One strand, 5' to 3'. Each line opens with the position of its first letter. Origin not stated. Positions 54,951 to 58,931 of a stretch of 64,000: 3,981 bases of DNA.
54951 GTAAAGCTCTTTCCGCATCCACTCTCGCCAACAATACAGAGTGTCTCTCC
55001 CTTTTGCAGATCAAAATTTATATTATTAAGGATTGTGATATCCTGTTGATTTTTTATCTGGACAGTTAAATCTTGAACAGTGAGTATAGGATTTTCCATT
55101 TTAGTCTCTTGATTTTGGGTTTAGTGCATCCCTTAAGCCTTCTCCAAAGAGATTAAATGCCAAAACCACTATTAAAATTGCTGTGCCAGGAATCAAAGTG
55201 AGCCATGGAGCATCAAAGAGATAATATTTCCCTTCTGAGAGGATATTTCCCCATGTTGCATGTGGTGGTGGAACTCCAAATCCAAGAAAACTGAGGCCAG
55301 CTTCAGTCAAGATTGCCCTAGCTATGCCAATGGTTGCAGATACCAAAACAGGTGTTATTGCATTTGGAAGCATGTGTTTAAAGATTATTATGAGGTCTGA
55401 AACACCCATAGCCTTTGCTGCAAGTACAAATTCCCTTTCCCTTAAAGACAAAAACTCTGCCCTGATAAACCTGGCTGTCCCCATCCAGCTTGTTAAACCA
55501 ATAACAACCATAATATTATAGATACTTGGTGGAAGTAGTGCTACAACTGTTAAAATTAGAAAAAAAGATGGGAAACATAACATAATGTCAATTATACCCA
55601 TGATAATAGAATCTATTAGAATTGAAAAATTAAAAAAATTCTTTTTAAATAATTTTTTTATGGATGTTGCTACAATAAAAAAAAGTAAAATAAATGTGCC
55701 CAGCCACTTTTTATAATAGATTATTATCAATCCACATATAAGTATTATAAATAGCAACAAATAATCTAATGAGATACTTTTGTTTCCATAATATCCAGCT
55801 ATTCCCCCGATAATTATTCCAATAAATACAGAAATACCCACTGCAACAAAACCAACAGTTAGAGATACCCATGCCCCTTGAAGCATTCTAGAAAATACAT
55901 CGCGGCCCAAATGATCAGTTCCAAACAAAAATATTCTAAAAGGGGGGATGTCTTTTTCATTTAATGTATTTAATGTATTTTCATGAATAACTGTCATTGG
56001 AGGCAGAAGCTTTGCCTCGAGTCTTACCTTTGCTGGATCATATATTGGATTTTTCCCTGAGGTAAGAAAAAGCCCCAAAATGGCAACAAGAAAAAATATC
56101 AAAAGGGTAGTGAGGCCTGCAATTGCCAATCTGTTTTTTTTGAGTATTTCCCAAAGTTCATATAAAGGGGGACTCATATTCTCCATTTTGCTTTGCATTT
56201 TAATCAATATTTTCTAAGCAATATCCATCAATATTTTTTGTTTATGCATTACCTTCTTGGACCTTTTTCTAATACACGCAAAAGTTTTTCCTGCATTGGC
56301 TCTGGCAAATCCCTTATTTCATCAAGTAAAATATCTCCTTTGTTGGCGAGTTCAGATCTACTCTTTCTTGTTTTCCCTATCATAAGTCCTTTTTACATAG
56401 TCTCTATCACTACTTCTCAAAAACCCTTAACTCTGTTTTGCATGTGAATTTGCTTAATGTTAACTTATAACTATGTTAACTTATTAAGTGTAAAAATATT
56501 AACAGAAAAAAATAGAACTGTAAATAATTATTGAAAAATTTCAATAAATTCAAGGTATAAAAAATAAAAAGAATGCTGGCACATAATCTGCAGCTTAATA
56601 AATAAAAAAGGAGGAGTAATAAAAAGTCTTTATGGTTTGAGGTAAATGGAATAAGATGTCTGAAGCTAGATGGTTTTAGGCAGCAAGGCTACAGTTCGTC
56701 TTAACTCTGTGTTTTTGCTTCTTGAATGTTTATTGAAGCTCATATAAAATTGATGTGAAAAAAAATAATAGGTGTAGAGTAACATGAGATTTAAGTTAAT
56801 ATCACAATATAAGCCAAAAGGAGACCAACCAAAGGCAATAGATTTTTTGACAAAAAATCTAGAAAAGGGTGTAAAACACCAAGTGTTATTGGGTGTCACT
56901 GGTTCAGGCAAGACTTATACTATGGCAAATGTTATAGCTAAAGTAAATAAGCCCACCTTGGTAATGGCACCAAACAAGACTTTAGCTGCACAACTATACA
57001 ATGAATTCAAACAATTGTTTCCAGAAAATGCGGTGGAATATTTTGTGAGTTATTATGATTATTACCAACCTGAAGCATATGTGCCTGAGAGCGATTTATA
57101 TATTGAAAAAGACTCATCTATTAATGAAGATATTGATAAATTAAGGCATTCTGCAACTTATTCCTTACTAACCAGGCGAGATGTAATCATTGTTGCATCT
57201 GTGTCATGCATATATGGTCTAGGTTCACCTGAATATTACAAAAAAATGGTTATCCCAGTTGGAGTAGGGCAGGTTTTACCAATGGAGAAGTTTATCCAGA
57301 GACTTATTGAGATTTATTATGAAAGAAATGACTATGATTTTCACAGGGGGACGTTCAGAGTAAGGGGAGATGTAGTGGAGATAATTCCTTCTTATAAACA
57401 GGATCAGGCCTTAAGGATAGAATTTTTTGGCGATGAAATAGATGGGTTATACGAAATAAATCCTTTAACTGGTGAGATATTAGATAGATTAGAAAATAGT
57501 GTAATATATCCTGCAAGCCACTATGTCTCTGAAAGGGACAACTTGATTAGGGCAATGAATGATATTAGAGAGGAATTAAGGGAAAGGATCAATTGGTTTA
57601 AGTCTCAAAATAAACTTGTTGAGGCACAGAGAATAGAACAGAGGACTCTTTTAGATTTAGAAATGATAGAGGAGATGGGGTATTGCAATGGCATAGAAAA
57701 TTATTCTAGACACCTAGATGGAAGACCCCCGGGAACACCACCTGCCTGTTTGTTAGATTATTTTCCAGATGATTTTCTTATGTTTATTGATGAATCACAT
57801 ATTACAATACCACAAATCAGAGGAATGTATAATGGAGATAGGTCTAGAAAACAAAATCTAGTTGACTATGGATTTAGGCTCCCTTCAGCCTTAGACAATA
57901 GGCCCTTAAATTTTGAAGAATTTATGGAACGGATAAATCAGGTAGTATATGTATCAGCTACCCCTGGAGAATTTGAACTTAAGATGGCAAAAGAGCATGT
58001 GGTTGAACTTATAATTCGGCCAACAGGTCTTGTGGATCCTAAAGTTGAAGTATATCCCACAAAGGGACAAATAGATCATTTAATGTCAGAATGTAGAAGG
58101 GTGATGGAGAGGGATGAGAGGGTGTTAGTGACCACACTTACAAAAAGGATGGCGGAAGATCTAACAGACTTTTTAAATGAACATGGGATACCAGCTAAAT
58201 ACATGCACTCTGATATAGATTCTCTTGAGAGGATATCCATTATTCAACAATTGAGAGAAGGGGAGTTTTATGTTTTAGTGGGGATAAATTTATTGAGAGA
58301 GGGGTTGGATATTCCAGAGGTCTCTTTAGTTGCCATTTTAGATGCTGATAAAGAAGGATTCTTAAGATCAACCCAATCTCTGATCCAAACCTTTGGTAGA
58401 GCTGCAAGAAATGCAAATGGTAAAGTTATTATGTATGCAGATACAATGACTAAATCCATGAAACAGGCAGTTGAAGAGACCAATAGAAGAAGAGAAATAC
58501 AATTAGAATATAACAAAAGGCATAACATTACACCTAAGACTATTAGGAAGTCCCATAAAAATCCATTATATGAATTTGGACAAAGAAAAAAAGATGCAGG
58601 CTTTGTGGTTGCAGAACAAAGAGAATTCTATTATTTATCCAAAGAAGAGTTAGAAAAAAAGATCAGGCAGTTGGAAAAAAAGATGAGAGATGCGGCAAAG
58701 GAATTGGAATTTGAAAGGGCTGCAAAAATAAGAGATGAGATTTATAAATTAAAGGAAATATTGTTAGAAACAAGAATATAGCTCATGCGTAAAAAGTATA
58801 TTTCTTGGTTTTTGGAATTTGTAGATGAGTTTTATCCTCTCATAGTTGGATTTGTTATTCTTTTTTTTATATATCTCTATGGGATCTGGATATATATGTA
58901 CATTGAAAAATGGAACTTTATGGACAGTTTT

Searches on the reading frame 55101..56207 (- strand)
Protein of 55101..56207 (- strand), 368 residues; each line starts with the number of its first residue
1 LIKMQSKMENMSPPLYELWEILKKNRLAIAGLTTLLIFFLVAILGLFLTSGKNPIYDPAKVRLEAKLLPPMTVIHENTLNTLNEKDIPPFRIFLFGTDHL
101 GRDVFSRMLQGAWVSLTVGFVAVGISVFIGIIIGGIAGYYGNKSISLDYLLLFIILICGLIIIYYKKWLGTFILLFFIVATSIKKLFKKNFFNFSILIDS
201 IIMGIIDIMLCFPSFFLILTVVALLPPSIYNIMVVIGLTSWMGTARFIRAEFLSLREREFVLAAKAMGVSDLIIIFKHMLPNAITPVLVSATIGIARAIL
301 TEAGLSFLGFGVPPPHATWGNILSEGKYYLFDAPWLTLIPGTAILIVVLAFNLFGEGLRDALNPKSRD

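Call 78: search_protein_families(library=pfam, proteins=[window:55101-56207:-])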
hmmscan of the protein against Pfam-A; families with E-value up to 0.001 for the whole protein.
window:55101-56207:- (368 aa): 2 families
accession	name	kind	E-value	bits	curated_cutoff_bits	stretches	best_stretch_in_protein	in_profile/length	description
PF00528.27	BPD_transp_1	-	2.3e-29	102.9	26.4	1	193-367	11-183/184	Binding-protein-dependent transport system inner membrane component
PF12911.12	OppC_N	-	4.2e-08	33.4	23.9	1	16-70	4-53/53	N-terminal TM domain of oligopeptide transport permease C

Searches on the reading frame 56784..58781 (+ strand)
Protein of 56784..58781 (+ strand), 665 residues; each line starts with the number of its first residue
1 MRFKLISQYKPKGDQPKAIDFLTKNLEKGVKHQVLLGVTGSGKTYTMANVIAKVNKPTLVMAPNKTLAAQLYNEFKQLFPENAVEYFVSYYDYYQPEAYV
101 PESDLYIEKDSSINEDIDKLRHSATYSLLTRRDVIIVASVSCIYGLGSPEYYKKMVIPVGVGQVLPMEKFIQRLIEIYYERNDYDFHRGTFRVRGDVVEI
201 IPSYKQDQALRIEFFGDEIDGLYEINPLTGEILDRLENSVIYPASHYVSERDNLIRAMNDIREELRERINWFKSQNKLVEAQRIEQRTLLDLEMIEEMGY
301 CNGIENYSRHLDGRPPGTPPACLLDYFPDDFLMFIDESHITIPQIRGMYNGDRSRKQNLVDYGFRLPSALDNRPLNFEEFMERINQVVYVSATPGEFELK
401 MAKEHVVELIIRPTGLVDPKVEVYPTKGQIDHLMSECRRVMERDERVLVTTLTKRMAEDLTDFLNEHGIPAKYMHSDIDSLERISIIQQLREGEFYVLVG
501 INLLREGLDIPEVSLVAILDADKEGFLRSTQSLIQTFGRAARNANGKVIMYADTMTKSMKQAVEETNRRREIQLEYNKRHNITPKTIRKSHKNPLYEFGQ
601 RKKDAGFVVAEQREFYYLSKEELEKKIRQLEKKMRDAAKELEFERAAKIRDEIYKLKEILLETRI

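Call 78: search_protein_families(library=pfam, proteins=[window:56784-58781:+])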
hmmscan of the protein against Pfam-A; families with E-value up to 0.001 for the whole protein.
window:56784-58781:+ (665 aa): 7 families
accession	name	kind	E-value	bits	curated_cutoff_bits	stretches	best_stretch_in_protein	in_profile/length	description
PF17757.6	UvrB_inter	-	8.8e-33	112.7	22.9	1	159-247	3-91/91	UvrB interaction domain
PF12344.14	UvrB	-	2.2e-22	79.1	27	1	550-590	1-41/43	Ultra-violet resistance protein B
PF00271.37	Helicase_C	-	7.1e-20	71.7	23.5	1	437-543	10-109/110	Helicase conserved C-terminal domain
PF04851.21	ResIII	-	3.2e-13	50.4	22.5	1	9-136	2-130/164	Type III restriction enzyme, res subunit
PF02151.25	UVR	-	5.9e-09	35.8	21.5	1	624-658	1-35/36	UvrB/uvrC motif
PF00270.35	DEAD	-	2.7e-07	30.9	26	1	29-83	14-73/167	DEAD/DEAH box helicase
PF13604.12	AAA_30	-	5e-05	23.6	27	0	25-75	13-66/191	AAA domain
